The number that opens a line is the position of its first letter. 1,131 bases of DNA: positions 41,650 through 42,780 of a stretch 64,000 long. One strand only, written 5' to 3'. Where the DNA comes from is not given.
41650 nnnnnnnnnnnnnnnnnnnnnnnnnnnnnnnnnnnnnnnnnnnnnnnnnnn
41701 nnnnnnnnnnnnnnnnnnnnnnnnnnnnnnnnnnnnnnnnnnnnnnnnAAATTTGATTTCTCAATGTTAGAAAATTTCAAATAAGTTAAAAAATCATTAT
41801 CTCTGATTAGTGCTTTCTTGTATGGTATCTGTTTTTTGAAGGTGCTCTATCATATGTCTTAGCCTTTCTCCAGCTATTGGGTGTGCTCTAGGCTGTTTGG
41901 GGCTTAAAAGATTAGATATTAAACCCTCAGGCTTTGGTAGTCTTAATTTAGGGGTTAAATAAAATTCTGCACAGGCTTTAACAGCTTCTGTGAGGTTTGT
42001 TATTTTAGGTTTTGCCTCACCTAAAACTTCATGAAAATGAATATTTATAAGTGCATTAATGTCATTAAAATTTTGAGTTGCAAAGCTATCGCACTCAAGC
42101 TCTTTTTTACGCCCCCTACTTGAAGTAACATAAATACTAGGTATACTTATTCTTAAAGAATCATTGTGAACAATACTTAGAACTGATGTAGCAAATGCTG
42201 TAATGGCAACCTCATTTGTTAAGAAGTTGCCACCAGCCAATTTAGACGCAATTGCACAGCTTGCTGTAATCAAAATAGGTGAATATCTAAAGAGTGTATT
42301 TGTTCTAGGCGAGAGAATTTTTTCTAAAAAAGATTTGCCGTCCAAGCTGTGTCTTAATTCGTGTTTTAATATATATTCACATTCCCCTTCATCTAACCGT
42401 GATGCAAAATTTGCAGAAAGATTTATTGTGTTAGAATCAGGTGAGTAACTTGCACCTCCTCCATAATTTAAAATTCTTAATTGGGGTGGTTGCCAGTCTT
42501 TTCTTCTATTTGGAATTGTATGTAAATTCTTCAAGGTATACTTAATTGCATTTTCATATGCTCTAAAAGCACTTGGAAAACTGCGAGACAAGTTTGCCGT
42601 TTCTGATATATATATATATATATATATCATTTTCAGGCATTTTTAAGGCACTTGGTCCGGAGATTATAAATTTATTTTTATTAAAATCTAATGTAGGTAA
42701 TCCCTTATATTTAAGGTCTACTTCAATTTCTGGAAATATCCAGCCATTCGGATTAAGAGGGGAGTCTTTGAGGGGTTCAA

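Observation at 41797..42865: (AT)11 microsatellite sets the reading frame of an M48-like HExxH protease: candidate phase-variable switch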

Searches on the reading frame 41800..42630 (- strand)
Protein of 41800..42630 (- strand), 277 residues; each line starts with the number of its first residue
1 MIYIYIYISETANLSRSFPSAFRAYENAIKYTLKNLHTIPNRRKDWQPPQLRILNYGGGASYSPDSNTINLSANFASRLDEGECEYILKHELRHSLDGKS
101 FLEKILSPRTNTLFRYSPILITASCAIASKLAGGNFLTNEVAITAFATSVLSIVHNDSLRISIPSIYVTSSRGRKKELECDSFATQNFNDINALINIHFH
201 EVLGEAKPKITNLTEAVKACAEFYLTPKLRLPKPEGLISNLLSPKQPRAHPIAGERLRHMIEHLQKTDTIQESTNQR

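Call 9: find_related_loci(query=window:41800-42630:-, collection=genome_contigs, flank=5000)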
Query seq(277 aa) (277 aa) in genome_contigs; peptide patterns used: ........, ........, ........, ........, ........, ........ (x = any residue, [..] = any of these).
522 stretches matched a pattern, but none encodes a relative of the query by tblastn (E <= 1e-3).

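Call 64: predict_structure(alignment_id=A4)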
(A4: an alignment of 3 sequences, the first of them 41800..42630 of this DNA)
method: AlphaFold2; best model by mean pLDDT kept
length: 277 residues; sequences in the alignment: 3
mean_pLDDT: 53.3   pTM: 0.41
mean pLDDT of the five models: 53.3, 49.7, 49.3, 48.8, 45.4
residues with pLDDT >= 90: 0; 70-90: 77; 50-70: 55; < 50: 145
segments of 3 or more residues with pLDDT < 50: 1-3, 100-125, 136-186, 198-206, 225-277
pLDDT, mean of each block of 10 residues (from residue 1): 57 81 87 76 77 72 75 79 77 67 37 39 49 48 44 34 24 31 44 52 50 55 48 33 31 40 45 35
secondary structure, 60 per line:
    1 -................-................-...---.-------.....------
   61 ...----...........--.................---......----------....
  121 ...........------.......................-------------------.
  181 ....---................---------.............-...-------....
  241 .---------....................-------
elements in order: H2-17 H19-34 E50-54 E61-63 E68-72 H73-78 H81-96 H101-106 H117-131 H138-160 H180-184 H188-203 H213-225 H237-241 H251-270

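Call 66: fold_search(model_id=the predicted structure, library=pdb)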
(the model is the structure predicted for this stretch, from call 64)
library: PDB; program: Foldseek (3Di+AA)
matches with E <= 10: 30; with E <= 0.001: 0
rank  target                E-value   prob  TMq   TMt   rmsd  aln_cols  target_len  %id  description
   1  4qhi_A                3.0e-03  1.00  0.22  0.49   8.9        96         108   22  Crystal structure of Methanocaldococcus jannaschii selecase mutant R36W (released 2014-07-16)
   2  4qhi_C                5.7e-03  1.00  0.20  0.47   9.8        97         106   21  Crystal structure of Methanocaldococcus jannaschii selecase mutant R36W (released 2014-07-16)
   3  4qhf                  1.8e-02  0.99  0.22  0.50  16.9       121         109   22  Crystal structure of Methanocaldococcus jannaschii monomeric selecase (released 2014-07-16)
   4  4qhi_D                2.2e-02  0.99  0.22  0.51  12.6       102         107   22  Crystal structure of Methanocaldococcus jannaschii selecase mutant R36W (released 2014-07-16)
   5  4qhi_B                2.4e-02  0.99  0.22  0.50  11.2        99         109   22  Crystal structure of Methanocaldococcus jannaschii selecase mutant R36W (released 2014-07-16)
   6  4qhj_A                2.7e-02  0.99  0.22  0.50  16.9       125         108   23  Crystal structure of Methanocaldococcus jannaschii selecase mutant I100F+H107F (released 2014-07-16)
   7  4jix_A                3.0e-02  0.98  0.21  0.47  15.2       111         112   19  Crystal structure of the metallopeptidase zymogen of Methanocaldococcus jannaschii jannalysin (released 2013-06-12)
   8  4qhg                  6.3e-02  0.95  0.22  0.51  17.1       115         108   23  Crystal structure of Methanocaldococcus jannaschii dimeric selecase (released 2014-07-16)
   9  4qhh                  8.4e-02  0.92  0.23  0.52   9.5       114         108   21  Crystal structure of Methanocaldococcus jannaschii tetrameric selecase (released 2014-07-16)
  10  4jiu                  8.9e-02  0.97  0.20  0.48   8.4        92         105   25  Crystal structure of the metallopeptidase zymogen of Pyrococcus abyssi abylysin (released 2013-06-12)
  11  4jix_B                1.2e-01  0.87  0.20  0.47  16.2       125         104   18  Crystal structure of the metallopeptidase zymogen of Methanocaldococcus jannaschii jannalysin (released 2013-06-12)
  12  3dti                  3.3e-01  0.66  0.17  0.19  11.4        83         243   16  Crystal structure of the IRRE protein, a central regulator of DNA damage repair in deinococcaceae (released 2009-02-10)
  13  8exp_A                3.7e-01  0.14  0.19  0.12  21.2       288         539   13  Cryo-EM structure of S. aureus BlaR1 with C2 symmetry (released 2023-01-11)
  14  3dte                  4.9e-01  0.41  0.18  0.20  11.8       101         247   20  Crystal structure of the IRRE protein, a central regulator of DNA damage repair in deinococcaceae (released 2009-02-10)
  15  3lqb                  7.0e-01  0.33  0.17  0.23   6.2        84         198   21  Crystal structure of the hatching enzyme ZHE1 from the zebrafish Danio rerio (released 2010-09-08)
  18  3c37_A                3.5e+00  0.04  0.21  0.24  13.4       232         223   12  X-ray structure of the putative Zn-dependent peptidase Q74D82 at the resolution 1.7 A. Northeast Structural Genomics C (released 2008-02-12)
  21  3c37_B                4.6e+00  0.07  0.18  0.22  15.3       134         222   15  X-ray structure of the putative Zn-dependent peptidase Q74D82 at the resolution 1.7 A. Northeast Structural Genomics C (released 2008-02-12)
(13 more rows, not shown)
